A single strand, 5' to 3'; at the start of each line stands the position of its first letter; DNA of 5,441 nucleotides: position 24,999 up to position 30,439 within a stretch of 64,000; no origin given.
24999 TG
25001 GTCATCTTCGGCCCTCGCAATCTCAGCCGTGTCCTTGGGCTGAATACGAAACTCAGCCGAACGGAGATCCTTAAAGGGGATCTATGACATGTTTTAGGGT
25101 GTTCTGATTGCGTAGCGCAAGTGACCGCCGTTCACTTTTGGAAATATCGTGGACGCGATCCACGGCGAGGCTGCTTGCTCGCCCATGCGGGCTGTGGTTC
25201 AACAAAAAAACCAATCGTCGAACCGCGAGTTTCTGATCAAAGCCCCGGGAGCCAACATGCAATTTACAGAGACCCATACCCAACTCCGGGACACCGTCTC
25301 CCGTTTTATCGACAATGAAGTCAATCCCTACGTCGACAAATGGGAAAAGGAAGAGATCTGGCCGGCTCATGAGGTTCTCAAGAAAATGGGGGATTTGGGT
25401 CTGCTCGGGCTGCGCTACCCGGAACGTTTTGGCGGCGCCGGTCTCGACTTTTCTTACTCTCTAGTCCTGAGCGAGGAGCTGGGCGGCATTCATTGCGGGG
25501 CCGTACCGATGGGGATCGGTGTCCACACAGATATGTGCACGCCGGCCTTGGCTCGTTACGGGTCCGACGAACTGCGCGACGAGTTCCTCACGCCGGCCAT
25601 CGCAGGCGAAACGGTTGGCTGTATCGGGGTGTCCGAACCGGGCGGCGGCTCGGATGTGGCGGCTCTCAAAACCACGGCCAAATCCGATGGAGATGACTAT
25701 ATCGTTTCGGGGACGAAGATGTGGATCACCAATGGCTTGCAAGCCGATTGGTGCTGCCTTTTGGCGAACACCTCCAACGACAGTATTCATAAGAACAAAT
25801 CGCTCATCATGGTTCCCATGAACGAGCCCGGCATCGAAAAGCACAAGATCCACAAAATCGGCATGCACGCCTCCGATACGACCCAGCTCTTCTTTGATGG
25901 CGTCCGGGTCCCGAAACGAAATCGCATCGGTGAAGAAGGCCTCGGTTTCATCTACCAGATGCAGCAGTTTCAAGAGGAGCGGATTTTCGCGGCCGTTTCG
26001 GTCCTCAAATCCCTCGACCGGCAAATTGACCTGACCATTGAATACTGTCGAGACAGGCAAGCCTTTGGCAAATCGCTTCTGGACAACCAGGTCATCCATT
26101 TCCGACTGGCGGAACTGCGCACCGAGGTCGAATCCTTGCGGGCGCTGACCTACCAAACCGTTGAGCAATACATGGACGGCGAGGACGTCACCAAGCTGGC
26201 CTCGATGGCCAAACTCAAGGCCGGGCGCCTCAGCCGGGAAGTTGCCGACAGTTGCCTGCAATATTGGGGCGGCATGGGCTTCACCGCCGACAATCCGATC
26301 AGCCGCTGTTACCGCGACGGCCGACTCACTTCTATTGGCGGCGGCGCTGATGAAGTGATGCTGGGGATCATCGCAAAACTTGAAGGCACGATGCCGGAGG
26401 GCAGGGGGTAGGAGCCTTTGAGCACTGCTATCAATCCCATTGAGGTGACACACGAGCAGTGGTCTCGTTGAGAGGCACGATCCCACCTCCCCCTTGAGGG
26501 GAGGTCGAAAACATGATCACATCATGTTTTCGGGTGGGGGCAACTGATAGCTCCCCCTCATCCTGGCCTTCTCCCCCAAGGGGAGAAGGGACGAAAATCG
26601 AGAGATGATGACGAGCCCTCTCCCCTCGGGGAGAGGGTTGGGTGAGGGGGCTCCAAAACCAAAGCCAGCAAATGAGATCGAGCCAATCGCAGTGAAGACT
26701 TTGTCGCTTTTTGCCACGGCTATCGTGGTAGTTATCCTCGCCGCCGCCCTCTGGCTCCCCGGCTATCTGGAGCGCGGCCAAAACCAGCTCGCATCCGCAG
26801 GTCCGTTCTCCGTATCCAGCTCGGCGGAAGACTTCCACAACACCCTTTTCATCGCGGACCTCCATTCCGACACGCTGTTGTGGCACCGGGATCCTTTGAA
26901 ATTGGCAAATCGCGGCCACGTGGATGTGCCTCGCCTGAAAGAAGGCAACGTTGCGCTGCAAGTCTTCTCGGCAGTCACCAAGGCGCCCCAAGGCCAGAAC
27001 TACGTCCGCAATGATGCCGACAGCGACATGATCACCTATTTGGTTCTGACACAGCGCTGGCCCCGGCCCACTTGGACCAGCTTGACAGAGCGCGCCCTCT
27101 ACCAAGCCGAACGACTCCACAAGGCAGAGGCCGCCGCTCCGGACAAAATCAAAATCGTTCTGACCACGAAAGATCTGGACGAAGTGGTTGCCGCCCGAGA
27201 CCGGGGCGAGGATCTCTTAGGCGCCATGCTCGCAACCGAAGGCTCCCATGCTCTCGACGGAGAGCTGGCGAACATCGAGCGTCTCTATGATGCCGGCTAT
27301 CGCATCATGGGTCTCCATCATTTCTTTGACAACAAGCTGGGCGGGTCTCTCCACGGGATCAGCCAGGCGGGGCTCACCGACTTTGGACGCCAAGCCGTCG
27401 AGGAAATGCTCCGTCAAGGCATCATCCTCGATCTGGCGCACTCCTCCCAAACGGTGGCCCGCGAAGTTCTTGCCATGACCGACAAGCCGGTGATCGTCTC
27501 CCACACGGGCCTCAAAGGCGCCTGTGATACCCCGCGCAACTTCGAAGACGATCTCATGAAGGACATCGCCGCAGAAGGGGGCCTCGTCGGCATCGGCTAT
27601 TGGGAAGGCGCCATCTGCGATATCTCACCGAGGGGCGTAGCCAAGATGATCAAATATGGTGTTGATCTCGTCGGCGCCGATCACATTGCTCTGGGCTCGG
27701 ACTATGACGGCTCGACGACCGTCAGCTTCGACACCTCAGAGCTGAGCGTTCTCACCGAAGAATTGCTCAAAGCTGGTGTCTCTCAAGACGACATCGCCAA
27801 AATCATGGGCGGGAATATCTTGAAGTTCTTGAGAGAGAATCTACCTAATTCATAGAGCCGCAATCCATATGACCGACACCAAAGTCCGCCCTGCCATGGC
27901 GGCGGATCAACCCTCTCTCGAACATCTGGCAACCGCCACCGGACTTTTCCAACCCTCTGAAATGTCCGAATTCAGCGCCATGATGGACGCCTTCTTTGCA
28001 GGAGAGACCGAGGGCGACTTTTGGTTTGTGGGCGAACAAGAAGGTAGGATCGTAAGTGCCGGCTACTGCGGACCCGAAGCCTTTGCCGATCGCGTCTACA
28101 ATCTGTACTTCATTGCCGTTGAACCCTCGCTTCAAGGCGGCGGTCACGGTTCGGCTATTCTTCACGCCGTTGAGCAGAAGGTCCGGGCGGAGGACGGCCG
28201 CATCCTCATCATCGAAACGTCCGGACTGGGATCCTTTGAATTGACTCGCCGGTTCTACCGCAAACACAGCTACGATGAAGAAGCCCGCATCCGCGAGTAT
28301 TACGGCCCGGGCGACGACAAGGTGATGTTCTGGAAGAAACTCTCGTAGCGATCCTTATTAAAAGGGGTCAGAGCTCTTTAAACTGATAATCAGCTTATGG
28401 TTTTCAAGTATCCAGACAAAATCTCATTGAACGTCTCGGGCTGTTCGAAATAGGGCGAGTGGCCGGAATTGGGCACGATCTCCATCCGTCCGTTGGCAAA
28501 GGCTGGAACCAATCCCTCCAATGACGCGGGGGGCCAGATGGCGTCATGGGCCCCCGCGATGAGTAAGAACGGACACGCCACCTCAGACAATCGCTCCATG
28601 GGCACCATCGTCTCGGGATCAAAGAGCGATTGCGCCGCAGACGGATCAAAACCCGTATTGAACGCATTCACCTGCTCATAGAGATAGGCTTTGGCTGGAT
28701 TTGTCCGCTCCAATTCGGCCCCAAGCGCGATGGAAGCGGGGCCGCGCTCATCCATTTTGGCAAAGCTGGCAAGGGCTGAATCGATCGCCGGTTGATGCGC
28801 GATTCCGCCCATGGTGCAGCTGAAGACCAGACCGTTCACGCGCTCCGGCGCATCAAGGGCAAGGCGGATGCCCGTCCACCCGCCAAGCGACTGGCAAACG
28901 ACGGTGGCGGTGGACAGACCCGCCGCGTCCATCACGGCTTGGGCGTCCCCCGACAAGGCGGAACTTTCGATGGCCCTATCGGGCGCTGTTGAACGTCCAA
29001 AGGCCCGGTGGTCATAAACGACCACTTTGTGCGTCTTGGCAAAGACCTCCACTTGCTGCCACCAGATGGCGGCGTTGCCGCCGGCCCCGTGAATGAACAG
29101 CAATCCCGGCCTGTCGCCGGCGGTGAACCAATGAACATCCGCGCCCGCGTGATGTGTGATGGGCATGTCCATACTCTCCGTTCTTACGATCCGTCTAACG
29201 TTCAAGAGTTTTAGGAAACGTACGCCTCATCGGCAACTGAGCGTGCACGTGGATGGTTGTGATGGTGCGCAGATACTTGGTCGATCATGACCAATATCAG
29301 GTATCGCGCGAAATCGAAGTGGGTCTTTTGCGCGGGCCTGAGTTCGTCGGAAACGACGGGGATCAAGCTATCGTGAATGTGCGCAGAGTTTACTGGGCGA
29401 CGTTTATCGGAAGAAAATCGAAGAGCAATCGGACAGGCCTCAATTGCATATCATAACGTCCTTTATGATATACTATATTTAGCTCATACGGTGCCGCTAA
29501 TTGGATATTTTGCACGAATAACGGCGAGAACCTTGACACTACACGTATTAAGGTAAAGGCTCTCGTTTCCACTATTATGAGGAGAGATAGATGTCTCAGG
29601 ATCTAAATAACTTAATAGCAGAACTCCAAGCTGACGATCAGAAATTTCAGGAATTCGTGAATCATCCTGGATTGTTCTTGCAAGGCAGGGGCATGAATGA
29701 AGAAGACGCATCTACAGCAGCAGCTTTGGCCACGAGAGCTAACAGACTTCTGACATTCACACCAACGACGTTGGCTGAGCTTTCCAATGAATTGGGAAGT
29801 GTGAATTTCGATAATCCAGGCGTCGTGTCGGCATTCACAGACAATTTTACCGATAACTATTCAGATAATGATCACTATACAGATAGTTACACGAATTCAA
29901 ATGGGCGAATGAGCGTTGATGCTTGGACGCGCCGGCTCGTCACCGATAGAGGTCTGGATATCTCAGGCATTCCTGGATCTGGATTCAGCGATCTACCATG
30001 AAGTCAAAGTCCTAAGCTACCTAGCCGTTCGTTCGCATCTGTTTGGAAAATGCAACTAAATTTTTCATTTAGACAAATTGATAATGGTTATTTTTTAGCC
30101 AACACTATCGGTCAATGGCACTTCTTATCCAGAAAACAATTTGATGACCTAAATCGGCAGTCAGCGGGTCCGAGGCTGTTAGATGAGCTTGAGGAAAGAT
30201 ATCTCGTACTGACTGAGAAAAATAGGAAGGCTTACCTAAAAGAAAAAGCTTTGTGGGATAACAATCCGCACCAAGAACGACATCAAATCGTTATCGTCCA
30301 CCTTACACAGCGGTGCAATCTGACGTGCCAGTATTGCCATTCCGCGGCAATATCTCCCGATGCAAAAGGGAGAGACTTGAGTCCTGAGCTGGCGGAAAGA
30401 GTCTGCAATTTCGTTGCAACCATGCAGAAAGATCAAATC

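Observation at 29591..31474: Putative RiPP locus: Cys-free aromatic/Asp/Asn-rich precursor plus radical-SAM/SPASM maturase with RRE-like N-terminus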

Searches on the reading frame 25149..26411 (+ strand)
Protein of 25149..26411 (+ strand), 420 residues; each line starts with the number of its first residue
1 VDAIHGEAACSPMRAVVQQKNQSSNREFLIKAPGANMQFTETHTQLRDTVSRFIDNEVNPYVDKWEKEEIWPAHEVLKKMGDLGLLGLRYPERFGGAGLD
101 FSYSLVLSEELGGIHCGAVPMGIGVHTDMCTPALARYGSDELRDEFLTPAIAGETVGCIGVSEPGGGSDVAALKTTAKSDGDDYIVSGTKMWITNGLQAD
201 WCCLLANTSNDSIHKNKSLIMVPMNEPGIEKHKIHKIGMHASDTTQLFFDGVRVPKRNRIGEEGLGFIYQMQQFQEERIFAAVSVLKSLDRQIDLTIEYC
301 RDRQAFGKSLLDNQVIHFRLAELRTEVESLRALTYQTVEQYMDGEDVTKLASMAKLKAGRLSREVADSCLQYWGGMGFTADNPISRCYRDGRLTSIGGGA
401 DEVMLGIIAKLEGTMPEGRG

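Call 84: search_protein_families(library=pfam, proteins=[window:25149-26411:+], max_evalue=0.00001)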
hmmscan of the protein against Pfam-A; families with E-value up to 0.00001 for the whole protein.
window:25149-26411:+ (420 aa): 4 families
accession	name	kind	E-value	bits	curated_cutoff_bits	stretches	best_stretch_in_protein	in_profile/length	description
PF00441.29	Acyl-CoA_dh_1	-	1.5e-42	145.7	22.4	1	266-410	3-147/150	Acyl-CoA dehydrogenase, C-terminal domain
PF02771.21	Acyl-CoA_dh_N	-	1.1e-31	110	22.9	1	40-154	1-113/113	Acyl-CoA dehydrogenase, N-terminal domain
PF02770.24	Acyl-CoA_dh_M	-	3.1e-23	82.2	33.3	1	158-252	1-97/97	Acyl-CoA dehydrogenase, middle domain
PF08028.16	Acyl-CoA_dh_2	-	2.8e-13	50.8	22.7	1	293-390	15-122/134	Acyl-CoA dehydrogenase, C-terminal domain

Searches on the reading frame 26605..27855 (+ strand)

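Call 84: search_protein_families(library=pfam, proteins=[window:26605-27855:+], max_evalue=0.00001)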
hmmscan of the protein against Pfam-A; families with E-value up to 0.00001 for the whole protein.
window:26605-27855:+ (416 aa): 1 family
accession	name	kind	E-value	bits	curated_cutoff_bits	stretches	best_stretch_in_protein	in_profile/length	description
PF01244.27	Peptidase_M19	-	1.7e-66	225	26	1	78-411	3-319/319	Membrane dipeptidase (Peptidase family M19)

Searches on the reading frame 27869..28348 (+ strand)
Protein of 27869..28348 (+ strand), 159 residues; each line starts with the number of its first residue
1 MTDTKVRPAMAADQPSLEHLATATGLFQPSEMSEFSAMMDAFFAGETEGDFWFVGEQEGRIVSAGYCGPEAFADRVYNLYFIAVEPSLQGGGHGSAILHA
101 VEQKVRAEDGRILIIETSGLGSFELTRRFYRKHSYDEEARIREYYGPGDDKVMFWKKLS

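Call 84: search_protein_families(library=pfam, proteins=[window:27869-28348:+], max_evalue=0.00001)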
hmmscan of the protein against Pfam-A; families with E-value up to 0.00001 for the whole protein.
window:27869-28348:+ (159 aa): 2 families
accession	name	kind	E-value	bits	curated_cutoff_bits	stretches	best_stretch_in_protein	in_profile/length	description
PF13508.13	Acetyltransf_7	-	8.9e-09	36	27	1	50-135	3-82/84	Acetyltransferase (GNAT) domain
PF00583.31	Acetyltransf_1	-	3.4e-08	34.2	20.7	1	36-117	18-100/116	Acetyltransferase (GNAT) family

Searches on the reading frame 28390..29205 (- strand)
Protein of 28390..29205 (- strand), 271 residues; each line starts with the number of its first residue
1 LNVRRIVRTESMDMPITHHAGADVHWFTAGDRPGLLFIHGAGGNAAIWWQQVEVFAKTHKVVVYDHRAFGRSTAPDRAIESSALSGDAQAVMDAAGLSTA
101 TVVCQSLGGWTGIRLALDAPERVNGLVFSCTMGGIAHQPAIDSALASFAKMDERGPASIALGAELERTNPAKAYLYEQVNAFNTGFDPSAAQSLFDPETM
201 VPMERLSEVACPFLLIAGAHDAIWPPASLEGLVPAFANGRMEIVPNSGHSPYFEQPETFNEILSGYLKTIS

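Call 84: search_protein_families(library=pfam, proteins=[window:28390-29205:-], max_evalue=0.00001)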
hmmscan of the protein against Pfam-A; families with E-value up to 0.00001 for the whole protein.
window:28390-29205:- (271 aa): 3 families
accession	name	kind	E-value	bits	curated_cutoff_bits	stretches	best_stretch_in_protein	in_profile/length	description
PF00561.26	Abhydrolase_1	-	1.4e-24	87.6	25.8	1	35-139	3-111/245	alpha/beta hydrolase fold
PF12697.13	Abhydrolase_6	-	1.7e-19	71.8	26.3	1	35-261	1-216/217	Alpha/beta hydrolase family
PF12146.15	Hydrolase_4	-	8.1e-14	51.9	27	1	35-255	7-238/239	Serine aminopeptidase, S33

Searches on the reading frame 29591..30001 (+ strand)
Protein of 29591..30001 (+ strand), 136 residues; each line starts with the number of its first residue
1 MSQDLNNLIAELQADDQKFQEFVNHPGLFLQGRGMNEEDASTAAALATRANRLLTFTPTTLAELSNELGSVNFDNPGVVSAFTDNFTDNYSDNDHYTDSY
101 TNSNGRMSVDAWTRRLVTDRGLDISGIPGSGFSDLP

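Call 4: search_protein_families(library=pfam, proteins=[window:29591-30001:+], max_evalue=1)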
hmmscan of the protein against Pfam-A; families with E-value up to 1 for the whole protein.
window:29591-30001:+ (136 aa): 1 family
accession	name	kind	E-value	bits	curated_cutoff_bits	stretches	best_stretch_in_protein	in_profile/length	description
PF02817.22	E3_binding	-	0.15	12.7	23.7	1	114-131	8-25/36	e3 binding domain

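Call 5: search_protein_families(library=ncbifam, proteins=[window:29591-30001:+], max_evalue=1)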
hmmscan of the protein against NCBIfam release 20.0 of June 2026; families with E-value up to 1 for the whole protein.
window:29591-30001:+ (136 aa): 1 family
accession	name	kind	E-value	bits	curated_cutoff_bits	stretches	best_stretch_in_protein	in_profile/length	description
NF001059.0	PRK00117.4-3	equivalog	0.15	11.7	253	1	36-94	38-96/206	recombination regulator RecX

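Call 7: find_homologous_proteins(query=window:29591-29998:+, max_evalue=0.01)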
Query window:29591-29998:+ (136 aa): 1 proteins with E <= 0.01 among 34 candidates.
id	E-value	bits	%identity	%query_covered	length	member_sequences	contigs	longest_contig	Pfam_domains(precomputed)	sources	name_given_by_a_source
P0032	7.2e-84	296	100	100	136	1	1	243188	-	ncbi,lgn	-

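Call 31: search_protein_families(library=padloc, proteins=[window:29591-29998:+], max_evalue=0.1)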
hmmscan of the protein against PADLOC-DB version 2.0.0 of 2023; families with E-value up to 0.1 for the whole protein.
window:29591-29998:+ (136 aa): 0 families

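Call 42: search_protein_representatives(protein=window:29591-29998:+)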
Query: 136 residues. Proteins with E-value up to 0.001 (for the whole library): 5; up to 1e-10: 5; up to 1e-30: 1. The best 5 are listed.
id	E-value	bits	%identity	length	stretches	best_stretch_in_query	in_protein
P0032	2.3e-84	296.2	100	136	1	1-136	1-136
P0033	7.6e-30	119.9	48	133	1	4-134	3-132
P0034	4.1e-19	85.2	38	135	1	4-133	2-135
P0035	7.7e-15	71.4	33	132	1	1-123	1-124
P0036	1.6e-11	60.7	43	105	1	1-93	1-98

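Call 88: predict_structure(alignment_id=A4)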
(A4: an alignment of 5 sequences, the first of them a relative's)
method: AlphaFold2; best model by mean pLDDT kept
length: 136 residues; sequences in the alignment: 5
mean_pLDDT: 55.5   pTM: 0.37
mean pLDDT of the five models: 55.5, 52.2, 50.7, 49.7, 48.0
residues with pLDDT >= 90: 0; 70-90: 47; 50-70: 14; < 50: 75
segments of 3 or more residues with pLDDT < 50: 56-58, 60-65, 69-117, 120-136
pLDDT, mean of each block of 10 residues (from residue 1): 75 77 80 78 75 55 48 37 36 37 41 49 44 36
secondary structure, 60 per line:
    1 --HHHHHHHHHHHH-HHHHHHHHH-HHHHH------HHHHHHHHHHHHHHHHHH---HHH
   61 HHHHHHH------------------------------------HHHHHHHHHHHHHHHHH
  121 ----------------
elements in order: H3-14 H16-24 H26-30 H37-54 H58-67 H104-120

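Call 94: search_protein_families(library=phrogs, proteins=[window:29591-29998:+], max_evalue=0.001)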
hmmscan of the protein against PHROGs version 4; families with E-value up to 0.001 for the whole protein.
window:29591-29998:+ (136 aa): 0 families

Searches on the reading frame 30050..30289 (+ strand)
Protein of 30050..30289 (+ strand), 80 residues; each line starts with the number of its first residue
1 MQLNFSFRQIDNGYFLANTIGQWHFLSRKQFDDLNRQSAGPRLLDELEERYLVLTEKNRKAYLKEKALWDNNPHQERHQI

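Call 61: search_protein_families(library=pfam, proteins=[window:30050-30289:+], max_evalue=10)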
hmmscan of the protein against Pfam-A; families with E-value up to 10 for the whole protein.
window:30050-30289:+ (80 aa): 0 families

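Call 91: search_solved_structures(query=A5, max_evalue=10, show_alignments=3)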
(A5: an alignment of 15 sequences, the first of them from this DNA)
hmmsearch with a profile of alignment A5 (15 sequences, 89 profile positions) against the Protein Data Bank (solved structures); distinct sequences matched with E-value up to 10: 0.
